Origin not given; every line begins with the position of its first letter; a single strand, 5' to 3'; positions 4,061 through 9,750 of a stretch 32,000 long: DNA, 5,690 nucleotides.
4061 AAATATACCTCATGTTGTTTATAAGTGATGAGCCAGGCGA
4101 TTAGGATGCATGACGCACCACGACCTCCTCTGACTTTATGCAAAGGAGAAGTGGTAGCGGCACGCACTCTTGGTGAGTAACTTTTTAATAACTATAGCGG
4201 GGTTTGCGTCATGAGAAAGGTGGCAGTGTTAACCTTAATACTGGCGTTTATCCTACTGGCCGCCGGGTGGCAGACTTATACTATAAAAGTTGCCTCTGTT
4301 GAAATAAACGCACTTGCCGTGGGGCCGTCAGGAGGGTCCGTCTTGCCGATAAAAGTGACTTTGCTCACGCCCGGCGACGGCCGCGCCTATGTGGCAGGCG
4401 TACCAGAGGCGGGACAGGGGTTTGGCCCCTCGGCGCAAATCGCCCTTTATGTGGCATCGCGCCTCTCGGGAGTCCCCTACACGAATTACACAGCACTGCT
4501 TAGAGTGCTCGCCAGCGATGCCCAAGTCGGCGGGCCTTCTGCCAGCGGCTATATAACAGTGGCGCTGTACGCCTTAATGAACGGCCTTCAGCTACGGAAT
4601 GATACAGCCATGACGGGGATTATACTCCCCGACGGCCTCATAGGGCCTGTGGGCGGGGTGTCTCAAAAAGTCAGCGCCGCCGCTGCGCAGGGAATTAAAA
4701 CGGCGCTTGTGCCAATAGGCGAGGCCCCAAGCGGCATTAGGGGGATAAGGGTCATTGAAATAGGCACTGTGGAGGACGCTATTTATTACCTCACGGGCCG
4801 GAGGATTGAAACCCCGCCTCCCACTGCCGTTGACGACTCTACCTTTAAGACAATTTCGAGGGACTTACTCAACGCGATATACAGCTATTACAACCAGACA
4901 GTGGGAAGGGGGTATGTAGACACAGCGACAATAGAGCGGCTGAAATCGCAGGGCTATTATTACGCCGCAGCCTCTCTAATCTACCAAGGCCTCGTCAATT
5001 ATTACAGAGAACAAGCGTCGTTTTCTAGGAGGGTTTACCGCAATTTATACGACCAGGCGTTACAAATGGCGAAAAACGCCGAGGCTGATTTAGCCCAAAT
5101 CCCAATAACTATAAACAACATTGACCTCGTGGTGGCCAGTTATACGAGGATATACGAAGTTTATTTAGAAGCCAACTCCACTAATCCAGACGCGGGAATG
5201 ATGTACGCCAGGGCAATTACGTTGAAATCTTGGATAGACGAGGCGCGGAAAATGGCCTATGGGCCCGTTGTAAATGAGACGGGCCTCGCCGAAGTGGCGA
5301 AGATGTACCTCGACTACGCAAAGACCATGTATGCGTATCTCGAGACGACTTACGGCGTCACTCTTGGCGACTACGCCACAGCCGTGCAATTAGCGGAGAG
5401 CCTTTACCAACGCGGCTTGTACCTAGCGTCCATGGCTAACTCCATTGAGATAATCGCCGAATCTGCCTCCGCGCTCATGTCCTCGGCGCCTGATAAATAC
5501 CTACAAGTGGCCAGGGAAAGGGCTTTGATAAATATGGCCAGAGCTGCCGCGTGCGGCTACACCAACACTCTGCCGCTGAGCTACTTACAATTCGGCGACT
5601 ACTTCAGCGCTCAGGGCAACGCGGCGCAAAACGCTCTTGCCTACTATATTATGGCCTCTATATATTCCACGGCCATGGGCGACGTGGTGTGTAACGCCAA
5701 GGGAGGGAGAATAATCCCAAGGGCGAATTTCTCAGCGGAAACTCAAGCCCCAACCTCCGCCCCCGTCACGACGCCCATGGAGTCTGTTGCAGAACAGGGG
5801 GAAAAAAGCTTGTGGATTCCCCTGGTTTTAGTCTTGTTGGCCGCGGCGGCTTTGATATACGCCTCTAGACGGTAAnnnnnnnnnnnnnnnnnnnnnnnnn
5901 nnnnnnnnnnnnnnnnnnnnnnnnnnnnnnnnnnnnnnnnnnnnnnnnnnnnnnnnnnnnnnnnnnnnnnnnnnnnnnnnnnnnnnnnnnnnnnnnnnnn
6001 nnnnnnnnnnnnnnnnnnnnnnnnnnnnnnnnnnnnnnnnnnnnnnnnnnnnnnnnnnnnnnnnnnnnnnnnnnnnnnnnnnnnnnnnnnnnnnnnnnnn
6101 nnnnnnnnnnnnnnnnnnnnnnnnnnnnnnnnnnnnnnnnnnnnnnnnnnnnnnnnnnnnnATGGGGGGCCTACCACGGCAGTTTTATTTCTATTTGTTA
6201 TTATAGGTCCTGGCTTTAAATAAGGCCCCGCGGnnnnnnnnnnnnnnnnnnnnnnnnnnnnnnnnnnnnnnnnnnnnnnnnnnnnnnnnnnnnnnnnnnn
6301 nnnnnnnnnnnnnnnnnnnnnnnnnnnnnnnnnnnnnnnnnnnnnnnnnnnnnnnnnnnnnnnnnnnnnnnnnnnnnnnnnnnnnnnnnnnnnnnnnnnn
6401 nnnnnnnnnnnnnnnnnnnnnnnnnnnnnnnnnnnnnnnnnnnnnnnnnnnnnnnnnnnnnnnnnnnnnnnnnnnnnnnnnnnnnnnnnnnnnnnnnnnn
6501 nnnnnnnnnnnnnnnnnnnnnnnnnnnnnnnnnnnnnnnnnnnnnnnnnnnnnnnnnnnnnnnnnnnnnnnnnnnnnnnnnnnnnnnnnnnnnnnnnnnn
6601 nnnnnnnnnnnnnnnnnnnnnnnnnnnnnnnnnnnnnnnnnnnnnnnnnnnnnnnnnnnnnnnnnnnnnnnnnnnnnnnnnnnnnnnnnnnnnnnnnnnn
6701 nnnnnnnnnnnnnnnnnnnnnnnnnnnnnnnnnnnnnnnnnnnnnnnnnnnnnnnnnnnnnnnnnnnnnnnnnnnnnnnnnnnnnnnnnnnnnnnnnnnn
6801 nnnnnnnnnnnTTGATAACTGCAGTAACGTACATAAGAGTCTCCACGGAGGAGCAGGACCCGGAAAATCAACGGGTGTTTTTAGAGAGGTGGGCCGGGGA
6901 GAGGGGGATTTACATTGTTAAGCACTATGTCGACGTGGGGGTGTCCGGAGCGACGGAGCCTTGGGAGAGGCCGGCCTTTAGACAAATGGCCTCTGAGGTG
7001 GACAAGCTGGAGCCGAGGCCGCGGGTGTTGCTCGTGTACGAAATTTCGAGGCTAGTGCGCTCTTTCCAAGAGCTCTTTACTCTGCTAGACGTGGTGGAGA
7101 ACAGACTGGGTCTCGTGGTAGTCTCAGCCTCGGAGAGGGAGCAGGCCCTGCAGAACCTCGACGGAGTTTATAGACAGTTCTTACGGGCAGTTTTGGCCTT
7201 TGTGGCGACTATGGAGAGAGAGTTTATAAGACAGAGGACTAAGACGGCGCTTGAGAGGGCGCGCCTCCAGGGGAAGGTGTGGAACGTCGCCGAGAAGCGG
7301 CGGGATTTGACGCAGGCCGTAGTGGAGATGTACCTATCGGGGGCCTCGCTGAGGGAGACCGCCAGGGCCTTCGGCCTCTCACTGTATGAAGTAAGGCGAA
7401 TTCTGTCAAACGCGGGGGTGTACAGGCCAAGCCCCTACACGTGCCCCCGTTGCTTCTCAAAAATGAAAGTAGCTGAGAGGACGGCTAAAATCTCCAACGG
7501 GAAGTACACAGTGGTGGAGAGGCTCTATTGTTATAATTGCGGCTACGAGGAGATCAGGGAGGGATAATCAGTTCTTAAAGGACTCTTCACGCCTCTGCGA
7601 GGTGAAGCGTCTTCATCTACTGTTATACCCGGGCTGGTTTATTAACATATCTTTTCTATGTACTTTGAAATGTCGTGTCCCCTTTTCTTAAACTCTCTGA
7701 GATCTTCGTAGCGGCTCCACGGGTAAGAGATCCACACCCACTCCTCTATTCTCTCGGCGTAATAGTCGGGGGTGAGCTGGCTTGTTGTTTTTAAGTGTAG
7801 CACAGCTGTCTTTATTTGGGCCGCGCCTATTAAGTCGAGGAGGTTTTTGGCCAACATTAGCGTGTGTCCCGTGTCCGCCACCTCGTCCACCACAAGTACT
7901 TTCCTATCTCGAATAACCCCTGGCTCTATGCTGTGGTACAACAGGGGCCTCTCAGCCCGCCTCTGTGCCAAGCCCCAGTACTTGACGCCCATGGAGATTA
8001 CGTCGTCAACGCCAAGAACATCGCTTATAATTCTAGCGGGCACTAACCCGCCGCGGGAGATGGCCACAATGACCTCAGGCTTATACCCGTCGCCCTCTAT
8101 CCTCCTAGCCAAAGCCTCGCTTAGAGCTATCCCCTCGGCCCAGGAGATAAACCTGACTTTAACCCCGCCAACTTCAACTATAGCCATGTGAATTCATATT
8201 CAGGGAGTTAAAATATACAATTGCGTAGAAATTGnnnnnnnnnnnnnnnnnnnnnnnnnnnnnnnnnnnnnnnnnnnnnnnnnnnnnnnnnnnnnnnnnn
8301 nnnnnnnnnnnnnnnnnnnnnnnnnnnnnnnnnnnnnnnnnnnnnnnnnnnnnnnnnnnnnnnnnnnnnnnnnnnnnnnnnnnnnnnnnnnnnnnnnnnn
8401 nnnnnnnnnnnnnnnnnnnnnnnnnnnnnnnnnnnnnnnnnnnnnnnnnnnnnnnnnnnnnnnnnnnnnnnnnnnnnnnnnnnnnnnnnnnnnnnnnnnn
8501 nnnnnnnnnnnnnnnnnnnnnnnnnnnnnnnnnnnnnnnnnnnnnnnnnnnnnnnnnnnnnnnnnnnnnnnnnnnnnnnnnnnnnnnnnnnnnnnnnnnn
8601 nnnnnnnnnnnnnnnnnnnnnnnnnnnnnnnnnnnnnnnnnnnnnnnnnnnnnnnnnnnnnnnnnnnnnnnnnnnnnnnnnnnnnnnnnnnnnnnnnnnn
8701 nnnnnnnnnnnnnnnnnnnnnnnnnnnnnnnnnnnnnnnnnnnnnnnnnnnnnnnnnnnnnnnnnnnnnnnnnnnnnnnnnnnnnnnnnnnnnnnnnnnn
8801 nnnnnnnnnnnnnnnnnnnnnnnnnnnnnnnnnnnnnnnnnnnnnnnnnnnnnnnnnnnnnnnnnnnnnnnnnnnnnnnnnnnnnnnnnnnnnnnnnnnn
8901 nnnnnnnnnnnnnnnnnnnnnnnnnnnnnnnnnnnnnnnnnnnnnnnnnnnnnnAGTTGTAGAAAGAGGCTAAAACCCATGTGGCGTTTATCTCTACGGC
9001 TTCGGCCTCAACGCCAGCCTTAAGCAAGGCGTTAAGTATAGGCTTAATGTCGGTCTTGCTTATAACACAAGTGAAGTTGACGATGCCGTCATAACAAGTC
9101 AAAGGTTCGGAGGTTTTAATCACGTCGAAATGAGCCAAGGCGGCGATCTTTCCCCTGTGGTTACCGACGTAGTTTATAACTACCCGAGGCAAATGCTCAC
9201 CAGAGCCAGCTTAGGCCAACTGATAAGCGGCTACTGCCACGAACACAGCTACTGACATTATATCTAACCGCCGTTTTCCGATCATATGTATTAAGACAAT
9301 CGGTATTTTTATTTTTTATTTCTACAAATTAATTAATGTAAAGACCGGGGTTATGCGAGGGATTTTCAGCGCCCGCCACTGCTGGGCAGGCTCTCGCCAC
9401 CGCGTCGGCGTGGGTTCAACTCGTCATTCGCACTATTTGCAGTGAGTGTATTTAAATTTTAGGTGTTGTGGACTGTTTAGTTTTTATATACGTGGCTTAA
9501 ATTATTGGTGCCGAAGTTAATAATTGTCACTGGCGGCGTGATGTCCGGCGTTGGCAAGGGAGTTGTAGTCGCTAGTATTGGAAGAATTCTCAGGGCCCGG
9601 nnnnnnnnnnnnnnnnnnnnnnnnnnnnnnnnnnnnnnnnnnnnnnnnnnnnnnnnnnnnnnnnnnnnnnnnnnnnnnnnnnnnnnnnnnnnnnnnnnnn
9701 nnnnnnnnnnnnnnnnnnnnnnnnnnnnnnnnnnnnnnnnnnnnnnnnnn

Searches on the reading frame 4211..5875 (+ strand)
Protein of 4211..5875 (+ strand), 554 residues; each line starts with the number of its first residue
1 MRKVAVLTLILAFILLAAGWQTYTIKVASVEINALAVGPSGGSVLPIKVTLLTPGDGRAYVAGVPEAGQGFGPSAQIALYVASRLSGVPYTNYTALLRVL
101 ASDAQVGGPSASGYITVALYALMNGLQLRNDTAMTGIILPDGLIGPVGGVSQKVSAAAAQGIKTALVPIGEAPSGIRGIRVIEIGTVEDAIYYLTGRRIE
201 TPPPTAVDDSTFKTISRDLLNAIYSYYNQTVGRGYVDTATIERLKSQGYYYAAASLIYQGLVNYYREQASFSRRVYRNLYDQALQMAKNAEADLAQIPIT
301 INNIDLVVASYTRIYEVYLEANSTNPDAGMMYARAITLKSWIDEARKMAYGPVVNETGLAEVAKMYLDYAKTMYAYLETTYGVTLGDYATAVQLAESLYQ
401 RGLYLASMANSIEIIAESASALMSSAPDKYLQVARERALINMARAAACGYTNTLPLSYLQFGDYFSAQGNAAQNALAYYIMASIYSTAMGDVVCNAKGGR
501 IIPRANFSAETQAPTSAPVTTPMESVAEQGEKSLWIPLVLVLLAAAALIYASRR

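Call 8: search_protein_families(library=pfam, proteins=[window:4211-5875:+], max_evalue=0.1)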
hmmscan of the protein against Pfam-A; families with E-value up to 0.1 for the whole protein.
window:4211-5875:+ (554 aa): 3 families
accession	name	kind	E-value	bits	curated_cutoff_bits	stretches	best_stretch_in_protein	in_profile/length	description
PF05362.19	Lon_C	-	1.6e-11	44.6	21.1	1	32-169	30-170/205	Lon protease (S16) C-terminal proteolytic domain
PF23703.1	DExH18_N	-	0.019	15.7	30.1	1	462-489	7-34/85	DExH-box ATP-dependent RNA helicase DExH18, N-terminal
PF13541.12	ChlI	-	0.095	13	27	0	101-169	51-119/121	Subunit ChlI of Mg-chelatase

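Call 18: find_homologous_proteins(query=window:4211-5875:+, max_evalue=1e-20)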
Query window:4211-5875:+ (554 aa): 61 proteins with E <= 1e-20 among 8000 candidates.
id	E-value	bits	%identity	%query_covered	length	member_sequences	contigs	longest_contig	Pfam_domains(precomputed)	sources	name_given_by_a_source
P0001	0.0e+0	1178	100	100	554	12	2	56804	PF05362.20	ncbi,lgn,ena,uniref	ncbi:S16 family serine protease [Pyrobaculum aerophilum]|uniref:S16 family serine protease n=1 Tax=P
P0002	3.0e-284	962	80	100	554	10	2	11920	PF05362.20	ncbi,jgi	ncbi:MAG: S16 family serine protease [Pyrobaculum sp.]|jgi:uncharacterized protein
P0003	2.1e-281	952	79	100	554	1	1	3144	PF05362.20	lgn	-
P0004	5.5e-271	918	77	100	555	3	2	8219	PF05362.20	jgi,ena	-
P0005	1.4e-269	913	76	100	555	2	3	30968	PF05362.20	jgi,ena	-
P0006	3.1e-266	902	75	100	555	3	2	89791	PF05362.20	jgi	jgi:uncharacterized protein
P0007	8.9e-266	901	75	100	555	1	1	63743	PF05362.20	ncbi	-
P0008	1.1e-265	900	75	100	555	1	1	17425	PF05362.20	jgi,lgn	-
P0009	2.2e-263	893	75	100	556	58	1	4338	PF05362.20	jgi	jgi:uncharacterized protein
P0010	3.3e-263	892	75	100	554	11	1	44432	PF05362.20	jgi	jgi:uncharacterized protein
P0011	4.9e-263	892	75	100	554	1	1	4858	PF05362.20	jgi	-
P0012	9.6e-263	891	76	100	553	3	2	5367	PF05362.20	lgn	-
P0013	1.0e-262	891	76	97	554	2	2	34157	PF05362.20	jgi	jgi:uncharacterized protein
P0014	9.1e-262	888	75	100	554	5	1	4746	PF05362.20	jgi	-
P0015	5.7e-261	885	79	87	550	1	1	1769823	PF05362.20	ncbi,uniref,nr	ncbi:S16 family serine protease [Pyrobaculum neutrophilum]|uniref:Peptidase S16 lon domain protein n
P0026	2.2e-256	870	74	100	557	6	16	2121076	PF05362.20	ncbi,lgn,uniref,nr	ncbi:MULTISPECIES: S16 family serine protease [Pyrobaculum]|uniref:Peptidase S16, lon domain protein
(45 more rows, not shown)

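Call 19: find_encoding_contigs(protein=P0002, flank=6000, max_places=2)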
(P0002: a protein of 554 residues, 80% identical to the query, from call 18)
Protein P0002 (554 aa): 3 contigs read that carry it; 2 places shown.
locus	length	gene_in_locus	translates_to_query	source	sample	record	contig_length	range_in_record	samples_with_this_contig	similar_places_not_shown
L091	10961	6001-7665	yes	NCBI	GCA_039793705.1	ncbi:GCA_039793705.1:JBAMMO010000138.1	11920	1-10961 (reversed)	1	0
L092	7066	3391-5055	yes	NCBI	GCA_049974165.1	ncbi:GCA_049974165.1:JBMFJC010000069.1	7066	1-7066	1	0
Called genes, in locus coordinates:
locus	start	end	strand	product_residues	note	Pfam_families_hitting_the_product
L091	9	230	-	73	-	-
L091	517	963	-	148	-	PF00583:Acetyltransf_1, PF13673:Acetyltransf_10, PF13508:Acetyltransf_7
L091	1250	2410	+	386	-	PF07690:MFS_1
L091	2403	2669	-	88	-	-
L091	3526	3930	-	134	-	-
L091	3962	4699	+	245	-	-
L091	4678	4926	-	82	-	PF01986:DUF123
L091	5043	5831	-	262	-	PF02146:SIR2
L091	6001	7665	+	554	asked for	PF05362:Lon_C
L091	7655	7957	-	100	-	-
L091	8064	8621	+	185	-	-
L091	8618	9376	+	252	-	PF00239:Resolvase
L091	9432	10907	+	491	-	-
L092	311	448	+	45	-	-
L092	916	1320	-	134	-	-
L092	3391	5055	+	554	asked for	PF05362:Lon_C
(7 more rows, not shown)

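Call 20: find_encoding_contigs(protein=P0006, flank=6000, max_places=2)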
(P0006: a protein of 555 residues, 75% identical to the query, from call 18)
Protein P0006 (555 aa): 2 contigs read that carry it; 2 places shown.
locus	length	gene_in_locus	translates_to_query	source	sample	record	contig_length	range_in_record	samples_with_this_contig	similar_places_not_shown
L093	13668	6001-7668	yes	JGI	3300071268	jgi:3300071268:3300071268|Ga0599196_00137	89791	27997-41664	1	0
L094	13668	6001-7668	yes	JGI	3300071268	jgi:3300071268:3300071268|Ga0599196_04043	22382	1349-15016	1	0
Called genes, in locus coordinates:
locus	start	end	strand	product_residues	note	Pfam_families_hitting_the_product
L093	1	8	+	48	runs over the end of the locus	-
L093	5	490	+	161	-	PF00025:Arf (weak), PF00071:Ras (weak), PF01926:MMR_HSR1 (weak)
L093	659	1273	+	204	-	-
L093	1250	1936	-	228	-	PF00702:Hydrolase (faint), PF08282:Hydrolase_3, PF12710:HAD (faint), PF08282:Hydrolase_3, PF05116:S6PP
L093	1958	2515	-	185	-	-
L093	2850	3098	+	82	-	-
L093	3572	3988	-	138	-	-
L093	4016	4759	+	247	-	-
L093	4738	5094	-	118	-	PF01986:DUF123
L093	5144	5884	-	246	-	PF02146:SIR2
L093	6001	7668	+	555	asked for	PF05362:Lon_C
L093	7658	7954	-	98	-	-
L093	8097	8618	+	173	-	-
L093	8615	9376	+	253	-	PF00239:Resolvase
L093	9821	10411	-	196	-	PF00156:Pribosyltran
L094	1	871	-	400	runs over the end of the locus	-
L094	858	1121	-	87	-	-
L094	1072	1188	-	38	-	-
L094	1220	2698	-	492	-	-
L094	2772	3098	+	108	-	-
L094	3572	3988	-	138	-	-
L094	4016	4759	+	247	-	-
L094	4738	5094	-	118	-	PF01986:DUF123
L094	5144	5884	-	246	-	PF02146:SIR2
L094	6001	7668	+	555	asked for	PF05362:Lon_C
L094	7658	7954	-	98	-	-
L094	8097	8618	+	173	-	-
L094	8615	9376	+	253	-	PF00239:Resolvase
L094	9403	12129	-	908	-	-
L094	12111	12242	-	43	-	-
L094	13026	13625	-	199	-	PF00156:Pribosyltran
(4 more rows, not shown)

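Call 21: find_encoding_contigs(protein=P0015, flank=6000, max_places=1)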
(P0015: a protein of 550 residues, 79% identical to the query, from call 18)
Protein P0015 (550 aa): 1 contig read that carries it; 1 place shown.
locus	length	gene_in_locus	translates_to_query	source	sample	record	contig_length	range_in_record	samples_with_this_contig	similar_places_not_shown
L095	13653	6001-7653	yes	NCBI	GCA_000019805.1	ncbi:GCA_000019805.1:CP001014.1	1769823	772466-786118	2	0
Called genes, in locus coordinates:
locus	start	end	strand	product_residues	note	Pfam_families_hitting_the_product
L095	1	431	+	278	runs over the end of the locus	-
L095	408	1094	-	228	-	PF00702:Hydrolase (faint), PF08282:Hydrolase_3, PF05116:S6PP, PF08282:Hydrolase_3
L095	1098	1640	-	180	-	-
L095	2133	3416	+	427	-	-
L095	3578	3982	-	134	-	-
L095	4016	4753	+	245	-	-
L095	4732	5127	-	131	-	PF01986:DUF123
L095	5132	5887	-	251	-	PF02146:SIR2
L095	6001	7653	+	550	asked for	PF05362:Lon_C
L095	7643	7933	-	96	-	-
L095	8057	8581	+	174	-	-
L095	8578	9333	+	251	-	PF00239:Resolvase, PF19575:HTH_58 (faint)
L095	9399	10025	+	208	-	PF00156:Pribosyltran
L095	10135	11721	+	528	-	PF06418:CTP_synth_N, PF00117:GATase, PF07722:Peptidase_C26 (weak)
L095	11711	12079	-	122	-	PF00507:Oxidored_q4 (weak)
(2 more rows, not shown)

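Call 22: find_encoding_contigs(protein=P0026, flank=6000, max_places=3)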
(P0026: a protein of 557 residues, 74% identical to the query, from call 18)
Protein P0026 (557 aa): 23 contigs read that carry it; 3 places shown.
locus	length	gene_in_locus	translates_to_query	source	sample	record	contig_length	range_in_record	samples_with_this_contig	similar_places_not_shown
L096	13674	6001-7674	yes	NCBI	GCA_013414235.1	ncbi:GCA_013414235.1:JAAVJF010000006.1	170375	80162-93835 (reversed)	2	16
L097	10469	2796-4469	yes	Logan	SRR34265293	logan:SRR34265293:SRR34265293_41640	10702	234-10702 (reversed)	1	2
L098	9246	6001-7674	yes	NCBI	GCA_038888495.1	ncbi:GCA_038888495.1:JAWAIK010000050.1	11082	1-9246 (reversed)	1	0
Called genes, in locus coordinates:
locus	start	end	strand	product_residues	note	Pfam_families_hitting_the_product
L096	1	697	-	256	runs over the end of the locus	PF00892:EamA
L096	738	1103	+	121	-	PF00507:Oxidored_q4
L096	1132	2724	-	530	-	PF06418:CTP_synth_N, PF00117:GATase, PF07722:Peptidase_C26 (weak)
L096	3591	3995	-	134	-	-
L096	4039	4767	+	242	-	-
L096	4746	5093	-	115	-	PF01986:DUF123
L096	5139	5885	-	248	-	PF02146:SIR2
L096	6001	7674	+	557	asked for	PF05362:Lon_C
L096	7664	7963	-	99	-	-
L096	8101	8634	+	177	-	-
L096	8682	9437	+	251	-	PF00239:Resolvase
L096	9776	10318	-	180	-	PF00156:Pribosyltran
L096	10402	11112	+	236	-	PF00702:Hydrolase (faint), PF08282:Hydrolase_3, PF05116:S6PP (weak), PF08282:Hydrolase_3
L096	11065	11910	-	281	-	-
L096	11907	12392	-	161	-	PF00025:Arf (weak), PF00071:Ras (weak), PF01926:MMR_HSR1 (weak)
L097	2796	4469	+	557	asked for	PF05362:Lon_C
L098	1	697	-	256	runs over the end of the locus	PF00892:EamA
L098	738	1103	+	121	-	PF00507:Oxidored_q4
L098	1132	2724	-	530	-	PF06418:CTP_synth_N, PF00117:GATase, PF07722:Peptidase_C26 (weak)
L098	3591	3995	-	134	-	-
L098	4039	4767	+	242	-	-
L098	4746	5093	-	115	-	PF01986:DUF123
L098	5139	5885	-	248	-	PF02146:SIR2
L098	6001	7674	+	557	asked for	PF05362:Lon_C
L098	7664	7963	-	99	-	-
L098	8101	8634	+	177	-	-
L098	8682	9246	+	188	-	PF00239:Resolvase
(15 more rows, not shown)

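Call 82: search_protein_families(library=pfam, proteins=[L094:9403-12129:-, L094:1220-2698:-], max_evalue=0.01)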
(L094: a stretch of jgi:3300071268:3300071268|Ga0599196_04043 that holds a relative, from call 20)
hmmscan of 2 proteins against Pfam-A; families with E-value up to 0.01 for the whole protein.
L094:9403-12129:- (908 aa): 0 families

L094:1220-2698:- (492 aa): 0 families

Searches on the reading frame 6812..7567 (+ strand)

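Call 8: search_protein_families(library=pfam, proteins=[window:6812-7567:+], max_evalue=0.1)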
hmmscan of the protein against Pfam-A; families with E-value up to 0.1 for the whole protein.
window:6812-7567:+ (251 aa): 8 families
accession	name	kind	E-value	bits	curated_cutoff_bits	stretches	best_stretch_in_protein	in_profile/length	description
PF00239.26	Resolvase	-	3.1e-33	115.3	23.3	1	4-155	1-144/145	Resolvase, N terminal domain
PF19575.5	HTH_58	-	3.9e-05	23.9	23.8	1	161-203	10-52/62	Helix-turn-helix domain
PF04545.22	Sigma70_r4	-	0.00067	19.6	24.1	1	169-201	12-44/50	Sigma-70, region 4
PF13518.12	HTH_28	-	0.005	17.3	25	1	169-190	4-25/52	Helix-turn-helix domain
PF12759.13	HTH_Tnp_IS1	-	0.014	15.5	24.9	1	168-201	12-45/46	InsA C-terminal domain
PF20263.4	LYRM2-like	-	0.046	14.7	26.8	0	119-170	1-52/85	LYR motif-containing protein 2-like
PF05347.21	Complex1_LYR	-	0.051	14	24.8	0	120-150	7-37/59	Complex 1 protein (LYR family)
PF15978.11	TnsD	-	0.078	12.4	32.4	0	130-202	160-224/355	Tn7-like transposition protein D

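Call 17: search_protein_families(library=phrogs, proteins=[window:6812-7567:+], max_evalue=0.1)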
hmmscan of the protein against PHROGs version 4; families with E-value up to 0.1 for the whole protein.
window:6812-7567:+ (251 aa): 12 families
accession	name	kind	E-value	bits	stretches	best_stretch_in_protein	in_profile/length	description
phrog_125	-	DNA, RNA and nucleotide metabolism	1e-32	114.7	1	1-205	19-207/254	DNA invertase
phrog_95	-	integration and excision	5.5e-27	95.6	1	2-158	88-240/651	integrase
phrog_4538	-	unknown function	8.6e-05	22.6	1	163-233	354-429/447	-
phrog_7061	-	DNA, RNA and nucleotide metabolism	0.0017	19.9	1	151-201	18-68/70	HTH DNA binding protein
phrog_5497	-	DNA, RNA and nucleotide metabolism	0.003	18.7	1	148-200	12-64/65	HTH DNA binding protein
phrog_1191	-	integration and excision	0.0062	17.6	1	163-201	49-87/90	transposase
phrog_6081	-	unknown function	0.0066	17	0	206-248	114-154/169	-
phrog_8275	-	DNA, RNA and nucleotide metabolism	0.02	15.8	0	5-25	3-23/51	DNA invertase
phrog_15194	-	unknown function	0.039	15.1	1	82-151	9-78/99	-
phrog_1303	-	DNA, RNA and nucleotide metabolism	0.054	14.2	1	164-205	26-67/184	DNA binding protein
phrog_3611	-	DNA, RNA and nucleotide metabolism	0.066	13.4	1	145-203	55-112/230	helicase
phrog_79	-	transcription regulation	0.091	13.5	0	158-202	90-130/156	anti-termination protein Q-like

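Call 93: search_protein_families(library=ncbifam, proteins=[window:6812-7567:+], max_evalue=0.01)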
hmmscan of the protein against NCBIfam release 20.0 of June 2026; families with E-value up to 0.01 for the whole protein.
window:6812-7567:+ (251 aa): 9 families
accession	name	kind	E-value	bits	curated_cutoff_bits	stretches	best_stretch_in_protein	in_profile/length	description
NF009949.0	PRK13413.1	equivalog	2.4e-16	60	272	1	5-157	3-145/203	master DNA invertase Mpi family serine-type recombinase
NF047343.1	SCCmet_CcrB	equivalog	2.7e-06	26.3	900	1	6-141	11-142/542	cassette chromosome recombinase CcrB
NF047344.1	SCCmet_CcrA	equivalog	8.8e-06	25.1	700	1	1-156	1-148/442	cassette chromosome recombinase CcrA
NF041201.1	recomb_XisF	equivalog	5.3e-05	22.3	375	1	5-156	2-142/465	fdxN element excision recombinase XisF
NF040595.1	HTH_Cbp1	equivalog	0.00012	22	140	1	165-203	3-41/135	CRISPR DNA repeat-binding protein Cbp1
NF033518.0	transpos_IS607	equivalog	0.00089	18.8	110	1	4-110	56-157/187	IS607 family transposase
TIGR04165.1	methano_modCys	hypoth_equivalog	0.0014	18.9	60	1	210-245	9-44/50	TIGR04165 family Cys-rich peptide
NF033558.1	transpos_IS1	equivalog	0.0035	17.3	100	0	162-201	40-79/199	IS1 family transposase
TIGR02937.1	sigma70-ECF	superfamily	0.0047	16.6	42.9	1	117-201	96-157/165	sigma-70 family RNA polymerase sigma factor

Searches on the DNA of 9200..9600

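Call 90: search_rna_families(source=window, start=9200, end=9600, threshold=evalue, max_evalue=10)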
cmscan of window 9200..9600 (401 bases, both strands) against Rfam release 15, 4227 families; matches with E-value up to 10: 0.
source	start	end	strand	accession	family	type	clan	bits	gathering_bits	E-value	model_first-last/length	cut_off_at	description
